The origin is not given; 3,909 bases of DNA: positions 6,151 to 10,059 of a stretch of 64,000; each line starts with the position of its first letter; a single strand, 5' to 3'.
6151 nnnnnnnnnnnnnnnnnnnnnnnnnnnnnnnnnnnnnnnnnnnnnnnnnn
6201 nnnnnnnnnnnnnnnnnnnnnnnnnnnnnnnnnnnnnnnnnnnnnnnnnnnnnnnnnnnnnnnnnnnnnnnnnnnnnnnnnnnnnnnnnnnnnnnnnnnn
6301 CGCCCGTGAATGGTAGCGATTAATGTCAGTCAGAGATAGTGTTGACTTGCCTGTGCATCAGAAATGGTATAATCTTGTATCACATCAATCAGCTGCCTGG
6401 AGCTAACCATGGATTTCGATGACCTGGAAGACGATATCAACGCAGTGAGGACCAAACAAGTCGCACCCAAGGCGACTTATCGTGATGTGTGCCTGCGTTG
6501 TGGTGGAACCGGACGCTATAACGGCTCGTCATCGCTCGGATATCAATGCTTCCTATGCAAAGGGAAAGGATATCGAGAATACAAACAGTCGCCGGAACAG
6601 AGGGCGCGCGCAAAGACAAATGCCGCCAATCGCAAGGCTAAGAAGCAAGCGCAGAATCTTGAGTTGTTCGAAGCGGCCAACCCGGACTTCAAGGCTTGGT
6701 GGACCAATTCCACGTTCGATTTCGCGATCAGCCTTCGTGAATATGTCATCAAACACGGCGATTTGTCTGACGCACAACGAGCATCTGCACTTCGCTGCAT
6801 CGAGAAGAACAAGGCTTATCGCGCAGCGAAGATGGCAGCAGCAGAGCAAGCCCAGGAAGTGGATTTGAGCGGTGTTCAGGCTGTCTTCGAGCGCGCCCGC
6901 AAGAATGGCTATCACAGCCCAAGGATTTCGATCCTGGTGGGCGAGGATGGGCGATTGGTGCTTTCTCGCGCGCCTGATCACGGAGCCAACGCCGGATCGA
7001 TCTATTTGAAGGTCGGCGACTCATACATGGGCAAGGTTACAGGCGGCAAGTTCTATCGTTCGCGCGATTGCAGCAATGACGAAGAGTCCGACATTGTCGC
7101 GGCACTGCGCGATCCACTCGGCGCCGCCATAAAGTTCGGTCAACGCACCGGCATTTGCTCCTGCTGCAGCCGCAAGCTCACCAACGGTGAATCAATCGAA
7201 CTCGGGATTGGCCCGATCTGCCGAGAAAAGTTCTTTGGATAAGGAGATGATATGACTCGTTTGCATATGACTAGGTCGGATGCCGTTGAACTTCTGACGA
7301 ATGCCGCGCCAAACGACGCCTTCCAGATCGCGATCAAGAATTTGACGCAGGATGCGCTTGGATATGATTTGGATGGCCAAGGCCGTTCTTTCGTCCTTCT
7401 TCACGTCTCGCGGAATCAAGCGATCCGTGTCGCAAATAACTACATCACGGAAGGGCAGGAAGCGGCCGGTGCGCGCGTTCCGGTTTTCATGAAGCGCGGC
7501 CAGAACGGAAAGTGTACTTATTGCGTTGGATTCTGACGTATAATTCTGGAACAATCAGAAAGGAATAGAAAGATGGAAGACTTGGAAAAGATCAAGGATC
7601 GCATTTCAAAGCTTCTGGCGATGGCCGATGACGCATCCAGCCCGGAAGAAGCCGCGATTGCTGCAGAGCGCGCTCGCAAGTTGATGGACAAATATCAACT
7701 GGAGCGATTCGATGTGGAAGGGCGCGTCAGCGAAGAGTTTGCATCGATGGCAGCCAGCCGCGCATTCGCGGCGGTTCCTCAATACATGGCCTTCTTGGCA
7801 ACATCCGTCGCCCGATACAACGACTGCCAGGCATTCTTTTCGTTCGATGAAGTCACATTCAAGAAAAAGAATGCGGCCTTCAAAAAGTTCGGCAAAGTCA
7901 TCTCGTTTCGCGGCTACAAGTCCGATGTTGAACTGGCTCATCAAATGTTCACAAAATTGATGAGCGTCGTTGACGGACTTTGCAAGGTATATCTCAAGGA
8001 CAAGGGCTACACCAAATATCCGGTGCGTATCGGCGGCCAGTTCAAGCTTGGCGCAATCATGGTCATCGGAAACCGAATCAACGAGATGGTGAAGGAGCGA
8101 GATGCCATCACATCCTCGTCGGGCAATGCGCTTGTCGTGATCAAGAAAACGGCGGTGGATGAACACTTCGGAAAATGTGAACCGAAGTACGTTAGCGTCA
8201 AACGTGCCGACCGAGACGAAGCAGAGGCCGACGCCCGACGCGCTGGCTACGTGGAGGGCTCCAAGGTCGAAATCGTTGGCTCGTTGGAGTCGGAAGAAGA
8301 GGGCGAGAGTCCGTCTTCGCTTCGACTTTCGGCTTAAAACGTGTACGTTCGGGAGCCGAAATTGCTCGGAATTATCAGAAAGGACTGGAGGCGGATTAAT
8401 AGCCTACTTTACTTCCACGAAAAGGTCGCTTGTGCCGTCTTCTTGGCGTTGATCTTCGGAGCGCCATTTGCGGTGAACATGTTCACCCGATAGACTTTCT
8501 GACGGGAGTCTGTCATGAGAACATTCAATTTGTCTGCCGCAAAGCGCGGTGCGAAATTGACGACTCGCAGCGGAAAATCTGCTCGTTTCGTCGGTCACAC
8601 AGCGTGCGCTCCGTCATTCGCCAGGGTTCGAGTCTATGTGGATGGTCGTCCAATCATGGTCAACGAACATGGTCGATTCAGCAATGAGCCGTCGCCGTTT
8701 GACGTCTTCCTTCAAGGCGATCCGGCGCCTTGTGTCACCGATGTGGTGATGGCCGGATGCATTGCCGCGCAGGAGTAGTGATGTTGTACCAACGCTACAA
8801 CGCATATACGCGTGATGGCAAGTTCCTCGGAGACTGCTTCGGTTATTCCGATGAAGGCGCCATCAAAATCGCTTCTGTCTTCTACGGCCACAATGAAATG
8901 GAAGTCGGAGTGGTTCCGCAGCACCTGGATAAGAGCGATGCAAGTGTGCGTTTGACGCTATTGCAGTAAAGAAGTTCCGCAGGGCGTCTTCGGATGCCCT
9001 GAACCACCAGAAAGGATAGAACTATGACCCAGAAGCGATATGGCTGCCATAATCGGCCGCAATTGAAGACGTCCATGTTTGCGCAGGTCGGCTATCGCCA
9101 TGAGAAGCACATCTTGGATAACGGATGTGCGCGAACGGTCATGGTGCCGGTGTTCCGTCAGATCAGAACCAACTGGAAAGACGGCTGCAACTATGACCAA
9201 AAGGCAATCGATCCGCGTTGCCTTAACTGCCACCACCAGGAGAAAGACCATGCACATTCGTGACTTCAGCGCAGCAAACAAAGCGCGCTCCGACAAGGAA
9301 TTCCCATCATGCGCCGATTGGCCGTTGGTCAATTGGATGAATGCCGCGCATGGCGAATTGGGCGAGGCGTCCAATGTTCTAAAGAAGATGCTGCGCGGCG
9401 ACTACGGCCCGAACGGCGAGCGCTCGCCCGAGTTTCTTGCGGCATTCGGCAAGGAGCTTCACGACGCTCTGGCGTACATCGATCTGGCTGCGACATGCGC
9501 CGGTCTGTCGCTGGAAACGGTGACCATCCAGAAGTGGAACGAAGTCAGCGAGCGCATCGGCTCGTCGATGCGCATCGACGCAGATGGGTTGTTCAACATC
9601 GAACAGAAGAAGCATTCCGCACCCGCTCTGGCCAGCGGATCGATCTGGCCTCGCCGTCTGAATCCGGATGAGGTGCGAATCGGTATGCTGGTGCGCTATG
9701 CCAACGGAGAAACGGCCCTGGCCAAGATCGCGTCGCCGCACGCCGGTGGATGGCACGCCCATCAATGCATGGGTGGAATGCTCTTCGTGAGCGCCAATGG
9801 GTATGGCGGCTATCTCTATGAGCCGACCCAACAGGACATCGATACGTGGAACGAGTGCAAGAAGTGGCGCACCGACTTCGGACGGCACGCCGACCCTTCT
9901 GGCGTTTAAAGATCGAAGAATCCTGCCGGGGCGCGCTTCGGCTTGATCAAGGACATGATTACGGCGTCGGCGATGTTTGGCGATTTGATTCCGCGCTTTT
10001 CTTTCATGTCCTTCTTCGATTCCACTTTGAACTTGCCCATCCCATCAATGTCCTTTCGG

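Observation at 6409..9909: Opposite-strand cargo island inserted between the large terminase and the portal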

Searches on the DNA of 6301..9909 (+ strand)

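Call 14: search_dna_similar(query=window:6301-9909:+, collection=phages, mode=distant, max_rows=25)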
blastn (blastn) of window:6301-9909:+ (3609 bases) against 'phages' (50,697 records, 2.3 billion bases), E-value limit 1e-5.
Records with a match: 242; places in all: 242; records where one place covers at least 80% of the query: 0.
Best place of each record, by identity: 80-90% 5; 60-80% 237.
By first word of the organism name: Pseudomonas 223; Caulobacter 8; Xanthomonas 6; Burkholderia 2; Luteibacter 1; Xylella 1; Phage 1.
By host as written in the record: Pseudomonas aeruginosa 87; Pseudomonas aeruginosa PAO1 65; Pseudomonas sp. 24; - 18; Pseudomonas aeruginosa PA14 7; Caulobacter vibrioides CB15 6; Pseduomonas aeruginosa 4; Pseudomonas aeruginosa ATCC 27853 4; and 21 more.
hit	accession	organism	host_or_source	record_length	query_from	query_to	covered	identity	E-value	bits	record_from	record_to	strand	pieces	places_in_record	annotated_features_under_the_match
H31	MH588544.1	Caulobacter phage CcrBL10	Caulobacter vibrioides CB15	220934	724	921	5%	69.2%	2e-9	72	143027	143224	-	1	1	hypothetical protein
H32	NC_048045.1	Caulobacter phage CcrBL10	Caulobacter vibrioides CB15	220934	724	921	5%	69.2%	2e-9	72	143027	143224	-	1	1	hypothetical protein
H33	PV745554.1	Caulobacter phage BL64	Caulobacter vibrioides CB15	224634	724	921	5%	68.3%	1e-7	66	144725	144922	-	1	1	hypothetical protein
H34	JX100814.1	Caulobacter phage CcrRogue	Caulobacter vibrioides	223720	724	921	5%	68.2%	1e-6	63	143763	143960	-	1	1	hypothetical protein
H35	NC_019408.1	Caulobacter phage CcrRogue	Caulobacter vibrioides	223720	724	921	5%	68.2%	1e-6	63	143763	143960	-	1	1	hypothetical protein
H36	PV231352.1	Caulobacter phage RBC63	Caulobacter vibrioides CB15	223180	724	921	5%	68.2%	1e-6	63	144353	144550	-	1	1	hypothetical protein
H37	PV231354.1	Caulobacter phage RBC8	Caulobacter vibrioides CB15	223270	724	921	5%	68.2%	1e-6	63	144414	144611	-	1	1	hypothetical protein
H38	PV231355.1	Caulobacter phage RBC11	Caulobacter vibrioides CB15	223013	724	921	5%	68.2%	1e-6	63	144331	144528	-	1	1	hypothetical protein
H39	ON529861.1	Luteibacter phage vB_LflM-Pluto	Luteibacter sp. EIF3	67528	1250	1398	4%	76.8%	3e-21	111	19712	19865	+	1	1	hypothetical protein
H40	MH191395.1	Xanthomonas phage XcP1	Xanthomonas campestris pv. campestris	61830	1263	1397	4%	73.3%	4e-12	81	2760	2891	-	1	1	hypothetical protein (x2)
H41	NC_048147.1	Xanthomonas phage XcP1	Xanthomonas campestris pv. campestris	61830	1263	1397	4%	73.3%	4e-12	81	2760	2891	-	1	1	hypothetical protein (x2)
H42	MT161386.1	Xanthomonas phage FoX6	Xanthomonas campestris pv. campestris ...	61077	1273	1397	3%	74.4%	1e-12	82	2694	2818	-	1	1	hypothetical protein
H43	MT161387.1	Xanthomonas phage FoX7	Xanthomonas campestris pv. campestris ...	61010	1273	1397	3%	74.4%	1e-12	82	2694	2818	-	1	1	hypothetical protein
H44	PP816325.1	Xylella phage MATE2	Xylella fastidiosa A0PT1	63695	1273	1397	3%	74.4%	1e-12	82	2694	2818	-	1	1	hypothetical protein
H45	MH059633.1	Xanthomonas phage Carpasina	Xanthomonas campestris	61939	1273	1397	3%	73.6%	5e-11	78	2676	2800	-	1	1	hypothetical protein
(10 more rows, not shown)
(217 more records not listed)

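Call 80: get_annotated_region(hit=H39, flank=7000)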
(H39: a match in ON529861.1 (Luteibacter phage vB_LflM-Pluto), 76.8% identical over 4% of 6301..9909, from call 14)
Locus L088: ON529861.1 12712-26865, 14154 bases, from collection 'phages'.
description: Luteibacter phage vB_LflM-Pluto, complete genome.
organism: Luteibacter phage vB_LflM-Pluto (NCBI taxid 2948611)
taxonomy: Viruses; Duplodnaviria; Heunggongvirae; Uroviricota; Caudoviricetes
host: Luteibacter sp. EIF3; source: sewage; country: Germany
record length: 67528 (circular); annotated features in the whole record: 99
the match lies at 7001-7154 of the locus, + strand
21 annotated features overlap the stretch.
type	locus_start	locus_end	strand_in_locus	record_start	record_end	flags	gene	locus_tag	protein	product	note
CDS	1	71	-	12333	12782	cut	-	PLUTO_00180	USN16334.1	hypothetical protein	-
CDS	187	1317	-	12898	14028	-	-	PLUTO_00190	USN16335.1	major capsid protein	-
CDS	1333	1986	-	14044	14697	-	-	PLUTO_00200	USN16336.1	hypothetical protein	-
CDS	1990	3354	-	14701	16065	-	-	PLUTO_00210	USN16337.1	hypothetical protein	-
CDS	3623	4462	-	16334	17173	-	-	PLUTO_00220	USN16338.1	head morphogenesis protein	-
CDS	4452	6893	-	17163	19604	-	-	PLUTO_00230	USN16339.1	inorganic pyrophosphatase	-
CDS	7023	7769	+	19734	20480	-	-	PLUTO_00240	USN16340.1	hypothetical protein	-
CDS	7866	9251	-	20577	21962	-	-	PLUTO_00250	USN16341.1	terminase large subunit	-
CDS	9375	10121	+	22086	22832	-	-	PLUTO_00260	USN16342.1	hypothetical protein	-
CDS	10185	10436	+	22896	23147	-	-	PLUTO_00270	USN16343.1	hypothetical protein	-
CDS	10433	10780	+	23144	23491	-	-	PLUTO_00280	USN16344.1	hypothetical protein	-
CDS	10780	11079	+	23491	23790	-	-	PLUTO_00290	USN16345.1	NTP pyrophosphohydrolase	-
CDS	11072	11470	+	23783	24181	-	-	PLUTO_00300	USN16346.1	hypothetical protein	-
CDS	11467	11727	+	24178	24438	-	-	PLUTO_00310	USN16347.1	hypothetical protein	-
CDS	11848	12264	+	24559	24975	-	-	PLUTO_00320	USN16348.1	hypothetical protein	-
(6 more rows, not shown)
